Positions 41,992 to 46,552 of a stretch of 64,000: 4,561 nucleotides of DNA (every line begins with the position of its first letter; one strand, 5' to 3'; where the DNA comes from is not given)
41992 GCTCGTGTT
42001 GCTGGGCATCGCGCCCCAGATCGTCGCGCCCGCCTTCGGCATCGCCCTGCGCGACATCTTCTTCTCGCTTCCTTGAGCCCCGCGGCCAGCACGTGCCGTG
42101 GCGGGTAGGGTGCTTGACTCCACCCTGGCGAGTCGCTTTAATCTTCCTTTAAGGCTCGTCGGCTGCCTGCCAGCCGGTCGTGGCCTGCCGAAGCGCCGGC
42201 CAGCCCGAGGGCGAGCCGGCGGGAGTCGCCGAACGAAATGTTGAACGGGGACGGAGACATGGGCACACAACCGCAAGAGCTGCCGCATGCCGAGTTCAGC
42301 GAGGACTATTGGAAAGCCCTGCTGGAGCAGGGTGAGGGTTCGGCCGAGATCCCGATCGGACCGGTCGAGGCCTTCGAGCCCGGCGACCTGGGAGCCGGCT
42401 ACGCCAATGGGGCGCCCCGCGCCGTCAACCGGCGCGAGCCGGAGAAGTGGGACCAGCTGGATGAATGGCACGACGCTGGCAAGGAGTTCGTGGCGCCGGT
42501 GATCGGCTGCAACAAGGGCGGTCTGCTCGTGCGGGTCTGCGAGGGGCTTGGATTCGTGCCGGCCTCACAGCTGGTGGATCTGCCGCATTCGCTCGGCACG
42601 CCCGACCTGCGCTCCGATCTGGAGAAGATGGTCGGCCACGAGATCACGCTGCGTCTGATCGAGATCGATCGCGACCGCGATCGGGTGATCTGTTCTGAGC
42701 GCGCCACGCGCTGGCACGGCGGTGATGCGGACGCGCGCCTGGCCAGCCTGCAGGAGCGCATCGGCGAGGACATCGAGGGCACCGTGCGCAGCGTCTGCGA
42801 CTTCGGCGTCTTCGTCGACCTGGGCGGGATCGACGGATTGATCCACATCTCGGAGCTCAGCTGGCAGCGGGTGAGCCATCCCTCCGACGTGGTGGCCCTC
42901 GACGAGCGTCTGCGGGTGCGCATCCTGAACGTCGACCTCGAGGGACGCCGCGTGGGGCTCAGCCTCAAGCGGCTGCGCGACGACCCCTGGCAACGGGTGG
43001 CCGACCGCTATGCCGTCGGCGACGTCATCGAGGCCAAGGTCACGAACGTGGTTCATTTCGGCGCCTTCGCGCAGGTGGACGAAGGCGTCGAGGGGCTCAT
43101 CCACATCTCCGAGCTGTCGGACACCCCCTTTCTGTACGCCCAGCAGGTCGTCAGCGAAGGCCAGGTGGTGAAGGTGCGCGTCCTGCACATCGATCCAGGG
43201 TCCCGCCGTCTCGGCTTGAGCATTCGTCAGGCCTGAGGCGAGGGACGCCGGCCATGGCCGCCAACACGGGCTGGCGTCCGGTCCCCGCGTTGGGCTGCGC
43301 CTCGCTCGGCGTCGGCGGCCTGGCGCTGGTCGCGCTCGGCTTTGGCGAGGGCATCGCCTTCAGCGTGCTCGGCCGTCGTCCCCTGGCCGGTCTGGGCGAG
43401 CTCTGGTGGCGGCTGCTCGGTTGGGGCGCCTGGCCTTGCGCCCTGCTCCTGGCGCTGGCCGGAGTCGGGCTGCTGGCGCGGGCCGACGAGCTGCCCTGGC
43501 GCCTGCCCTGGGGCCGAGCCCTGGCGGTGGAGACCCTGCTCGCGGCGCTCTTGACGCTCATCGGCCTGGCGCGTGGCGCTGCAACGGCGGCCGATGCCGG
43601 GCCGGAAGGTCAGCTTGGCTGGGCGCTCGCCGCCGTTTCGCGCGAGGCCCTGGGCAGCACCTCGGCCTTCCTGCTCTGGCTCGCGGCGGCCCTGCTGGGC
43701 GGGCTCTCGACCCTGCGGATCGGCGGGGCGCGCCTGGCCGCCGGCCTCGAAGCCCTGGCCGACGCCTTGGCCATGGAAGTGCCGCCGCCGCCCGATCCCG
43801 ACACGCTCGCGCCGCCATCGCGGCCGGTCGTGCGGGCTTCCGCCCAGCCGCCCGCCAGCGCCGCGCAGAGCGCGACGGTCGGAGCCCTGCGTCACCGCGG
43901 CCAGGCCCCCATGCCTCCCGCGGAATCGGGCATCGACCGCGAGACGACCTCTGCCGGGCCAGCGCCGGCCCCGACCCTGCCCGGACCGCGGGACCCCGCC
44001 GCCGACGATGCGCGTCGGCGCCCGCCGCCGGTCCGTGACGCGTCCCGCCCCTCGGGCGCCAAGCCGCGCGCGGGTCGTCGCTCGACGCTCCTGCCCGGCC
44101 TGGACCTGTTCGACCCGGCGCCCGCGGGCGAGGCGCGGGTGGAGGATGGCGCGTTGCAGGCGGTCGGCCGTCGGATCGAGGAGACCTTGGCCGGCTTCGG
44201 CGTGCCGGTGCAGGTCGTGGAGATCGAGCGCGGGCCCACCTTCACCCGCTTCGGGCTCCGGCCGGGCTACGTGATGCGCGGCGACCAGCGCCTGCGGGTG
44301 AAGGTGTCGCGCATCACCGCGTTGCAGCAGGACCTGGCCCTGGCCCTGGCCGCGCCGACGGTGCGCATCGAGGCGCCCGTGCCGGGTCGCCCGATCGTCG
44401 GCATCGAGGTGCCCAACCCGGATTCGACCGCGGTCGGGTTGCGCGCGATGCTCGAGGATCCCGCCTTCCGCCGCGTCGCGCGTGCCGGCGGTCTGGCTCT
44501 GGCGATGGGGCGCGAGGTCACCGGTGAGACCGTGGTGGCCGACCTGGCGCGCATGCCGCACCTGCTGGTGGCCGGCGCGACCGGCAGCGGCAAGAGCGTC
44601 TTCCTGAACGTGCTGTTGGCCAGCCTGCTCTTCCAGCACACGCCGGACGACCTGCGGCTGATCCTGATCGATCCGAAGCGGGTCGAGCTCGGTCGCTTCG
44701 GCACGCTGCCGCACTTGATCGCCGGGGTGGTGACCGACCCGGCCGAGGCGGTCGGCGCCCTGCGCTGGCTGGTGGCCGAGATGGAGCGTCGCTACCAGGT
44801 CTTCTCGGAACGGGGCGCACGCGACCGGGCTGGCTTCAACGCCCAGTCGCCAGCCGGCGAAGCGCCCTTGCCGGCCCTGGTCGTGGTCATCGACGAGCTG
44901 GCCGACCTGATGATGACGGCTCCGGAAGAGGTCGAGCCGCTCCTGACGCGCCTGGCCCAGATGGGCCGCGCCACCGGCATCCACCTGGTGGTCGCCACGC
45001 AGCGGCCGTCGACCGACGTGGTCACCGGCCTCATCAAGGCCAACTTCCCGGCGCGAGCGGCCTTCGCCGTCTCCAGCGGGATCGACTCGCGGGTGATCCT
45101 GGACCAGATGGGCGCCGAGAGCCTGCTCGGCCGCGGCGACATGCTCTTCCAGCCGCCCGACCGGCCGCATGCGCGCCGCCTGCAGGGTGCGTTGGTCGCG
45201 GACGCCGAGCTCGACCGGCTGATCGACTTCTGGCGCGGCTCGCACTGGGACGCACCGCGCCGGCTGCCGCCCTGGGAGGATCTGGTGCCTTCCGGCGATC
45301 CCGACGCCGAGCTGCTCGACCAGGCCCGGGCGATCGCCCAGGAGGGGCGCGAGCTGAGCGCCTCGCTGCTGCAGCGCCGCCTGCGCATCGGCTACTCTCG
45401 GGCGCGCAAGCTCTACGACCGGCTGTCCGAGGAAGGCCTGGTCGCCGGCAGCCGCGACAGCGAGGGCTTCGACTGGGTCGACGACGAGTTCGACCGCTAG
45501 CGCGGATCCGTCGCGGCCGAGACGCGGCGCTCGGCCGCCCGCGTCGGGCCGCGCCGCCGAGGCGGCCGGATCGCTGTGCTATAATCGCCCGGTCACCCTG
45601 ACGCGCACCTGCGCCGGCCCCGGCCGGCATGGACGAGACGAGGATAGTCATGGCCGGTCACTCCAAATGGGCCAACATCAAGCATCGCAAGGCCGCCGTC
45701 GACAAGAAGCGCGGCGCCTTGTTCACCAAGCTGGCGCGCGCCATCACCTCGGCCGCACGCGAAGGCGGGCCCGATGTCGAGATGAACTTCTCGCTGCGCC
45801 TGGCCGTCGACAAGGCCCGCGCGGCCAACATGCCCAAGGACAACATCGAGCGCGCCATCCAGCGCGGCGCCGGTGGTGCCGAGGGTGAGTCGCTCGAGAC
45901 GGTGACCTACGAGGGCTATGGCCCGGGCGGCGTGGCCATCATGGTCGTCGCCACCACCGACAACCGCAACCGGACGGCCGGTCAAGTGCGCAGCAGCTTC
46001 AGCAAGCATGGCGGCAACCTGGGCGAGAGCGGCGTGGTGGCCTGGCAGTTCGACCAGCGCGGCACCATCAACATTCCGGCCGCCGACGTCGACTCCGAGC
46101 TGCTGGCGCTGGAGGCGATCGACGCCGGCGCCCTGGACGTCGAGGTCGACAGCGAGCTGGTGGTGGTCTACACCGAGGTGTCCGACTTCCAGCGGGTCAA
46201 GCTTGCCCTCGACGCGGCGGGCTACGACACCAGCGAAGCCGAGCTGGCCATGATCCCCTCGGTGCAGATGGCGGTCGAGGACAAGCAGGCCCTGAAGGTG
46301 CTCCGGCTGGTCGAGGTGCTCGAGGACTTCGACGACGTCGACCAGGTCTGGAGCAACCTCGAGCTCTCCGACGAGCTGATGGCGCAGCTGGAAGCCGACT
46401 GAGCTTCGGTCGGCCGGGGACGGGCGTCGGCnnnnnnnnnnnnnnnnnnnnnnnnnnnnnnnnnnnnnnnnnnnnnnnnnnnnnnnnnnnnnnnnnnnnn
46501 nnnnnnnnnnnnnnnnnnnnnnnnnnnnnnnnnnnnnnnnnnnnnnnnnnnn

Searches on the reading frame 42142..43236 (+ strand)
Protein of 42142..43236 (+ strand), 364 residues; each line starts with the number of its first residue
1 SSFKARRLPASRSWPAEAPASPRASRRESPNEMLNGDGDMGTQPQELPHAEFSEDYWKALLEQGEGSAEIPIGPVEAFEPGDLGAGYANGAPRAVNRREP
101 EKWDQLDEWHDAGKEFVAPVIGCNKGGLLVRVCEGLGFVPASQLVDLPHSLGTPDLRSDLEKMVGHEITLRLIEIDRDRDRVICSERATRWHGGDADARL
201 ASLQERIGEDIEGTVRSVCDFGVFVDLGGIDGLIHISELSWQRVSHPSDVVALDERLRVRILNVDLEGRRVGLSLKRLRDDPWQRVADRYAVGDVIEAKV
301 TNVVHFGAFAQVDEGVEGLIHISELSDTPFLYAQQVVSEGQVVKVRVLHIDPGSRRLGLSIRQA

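Call 27: search_protein_families(library=pfam, proteins=[window:42142-43236:+], max_evalue=0.0001)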
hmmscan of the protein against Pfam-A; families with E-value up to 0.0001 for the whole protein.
window:42142-43236:+ (364 aa): 2 families
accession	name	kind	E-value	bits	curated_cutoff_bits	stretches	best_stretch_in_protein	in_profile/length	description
PF00575.29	S1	-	3.1e-45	152.8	22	3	207-276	4-74/74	S1 RNA binding domain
PF23459.1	S1_RRP5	-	6.7e-14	52.6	27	1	293-360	4-71/72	RRP5 S1 domain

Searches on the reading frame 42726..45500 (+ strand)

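Call 27: search_protein_families(library=pfam, proteins=[window:42726-45500:+], max_evalue=0.0001)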
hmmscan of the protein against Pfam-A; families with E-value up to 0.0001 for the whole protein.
window:42726-45500:+ (924 aa): 5 families
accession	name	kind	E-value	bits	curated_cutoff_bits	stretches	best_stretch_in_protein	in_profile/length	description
PF01580.24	FtsK_SpoIIIE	-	2.1e-60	204.4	24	1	586-762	14-220/221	FtsK/SpoIIIE family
PF17854.6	FtsK_alpha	-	1e-24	87.1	22.9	1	456-564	1-101/101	FtsK alpha domain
PF09397.16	FtsK_gamma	-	2.3e-13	50.1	30.6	1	860-911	3-54/63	Ftsk gamma domain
PF20703.3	nSTAND1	-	2.8e-05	24.4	27.1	1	594-760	17-160/379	Novel STAND NTPase 1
PF01935.23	DUF87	-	8.7e-05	23.2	23.2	0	605-651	16-61/220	Helicase HerA, central domain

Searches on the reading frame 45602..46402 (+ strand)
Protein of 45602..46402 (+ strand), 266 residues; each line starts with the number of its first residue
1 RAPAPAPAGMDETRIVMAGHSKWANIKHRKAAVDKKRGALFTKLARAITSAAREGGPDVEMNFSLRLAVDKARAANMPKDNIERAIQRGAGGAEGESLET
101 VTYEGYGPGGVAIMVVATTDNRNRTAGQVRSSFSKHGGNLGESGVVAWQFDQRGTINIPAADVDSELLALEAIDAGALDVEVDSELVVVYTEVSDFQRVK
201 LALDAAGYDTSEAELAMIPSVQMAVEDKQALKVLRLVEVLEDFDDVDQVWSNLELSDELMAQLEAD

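Call 28: search_protein_families(library=pfam, proteins=[window:45602-46402:+], max_evalue=0.0001)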
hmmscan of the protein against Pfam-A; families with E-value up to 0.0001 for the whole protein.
window:45602-46402:+ (266 aa): 2 families
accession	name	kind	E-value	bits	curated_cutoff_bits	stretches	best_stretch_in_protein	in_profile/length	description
PF01709.26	Transcrip_reg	-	5.5e-53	179.4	27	1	99-253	2-160/160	TACO1/YebC second and third domain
PF20772.2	TACO1_YebC_N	-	3e-34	117.8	36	1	21-91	1-72/73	TACO1/YebC protein N-terminal domain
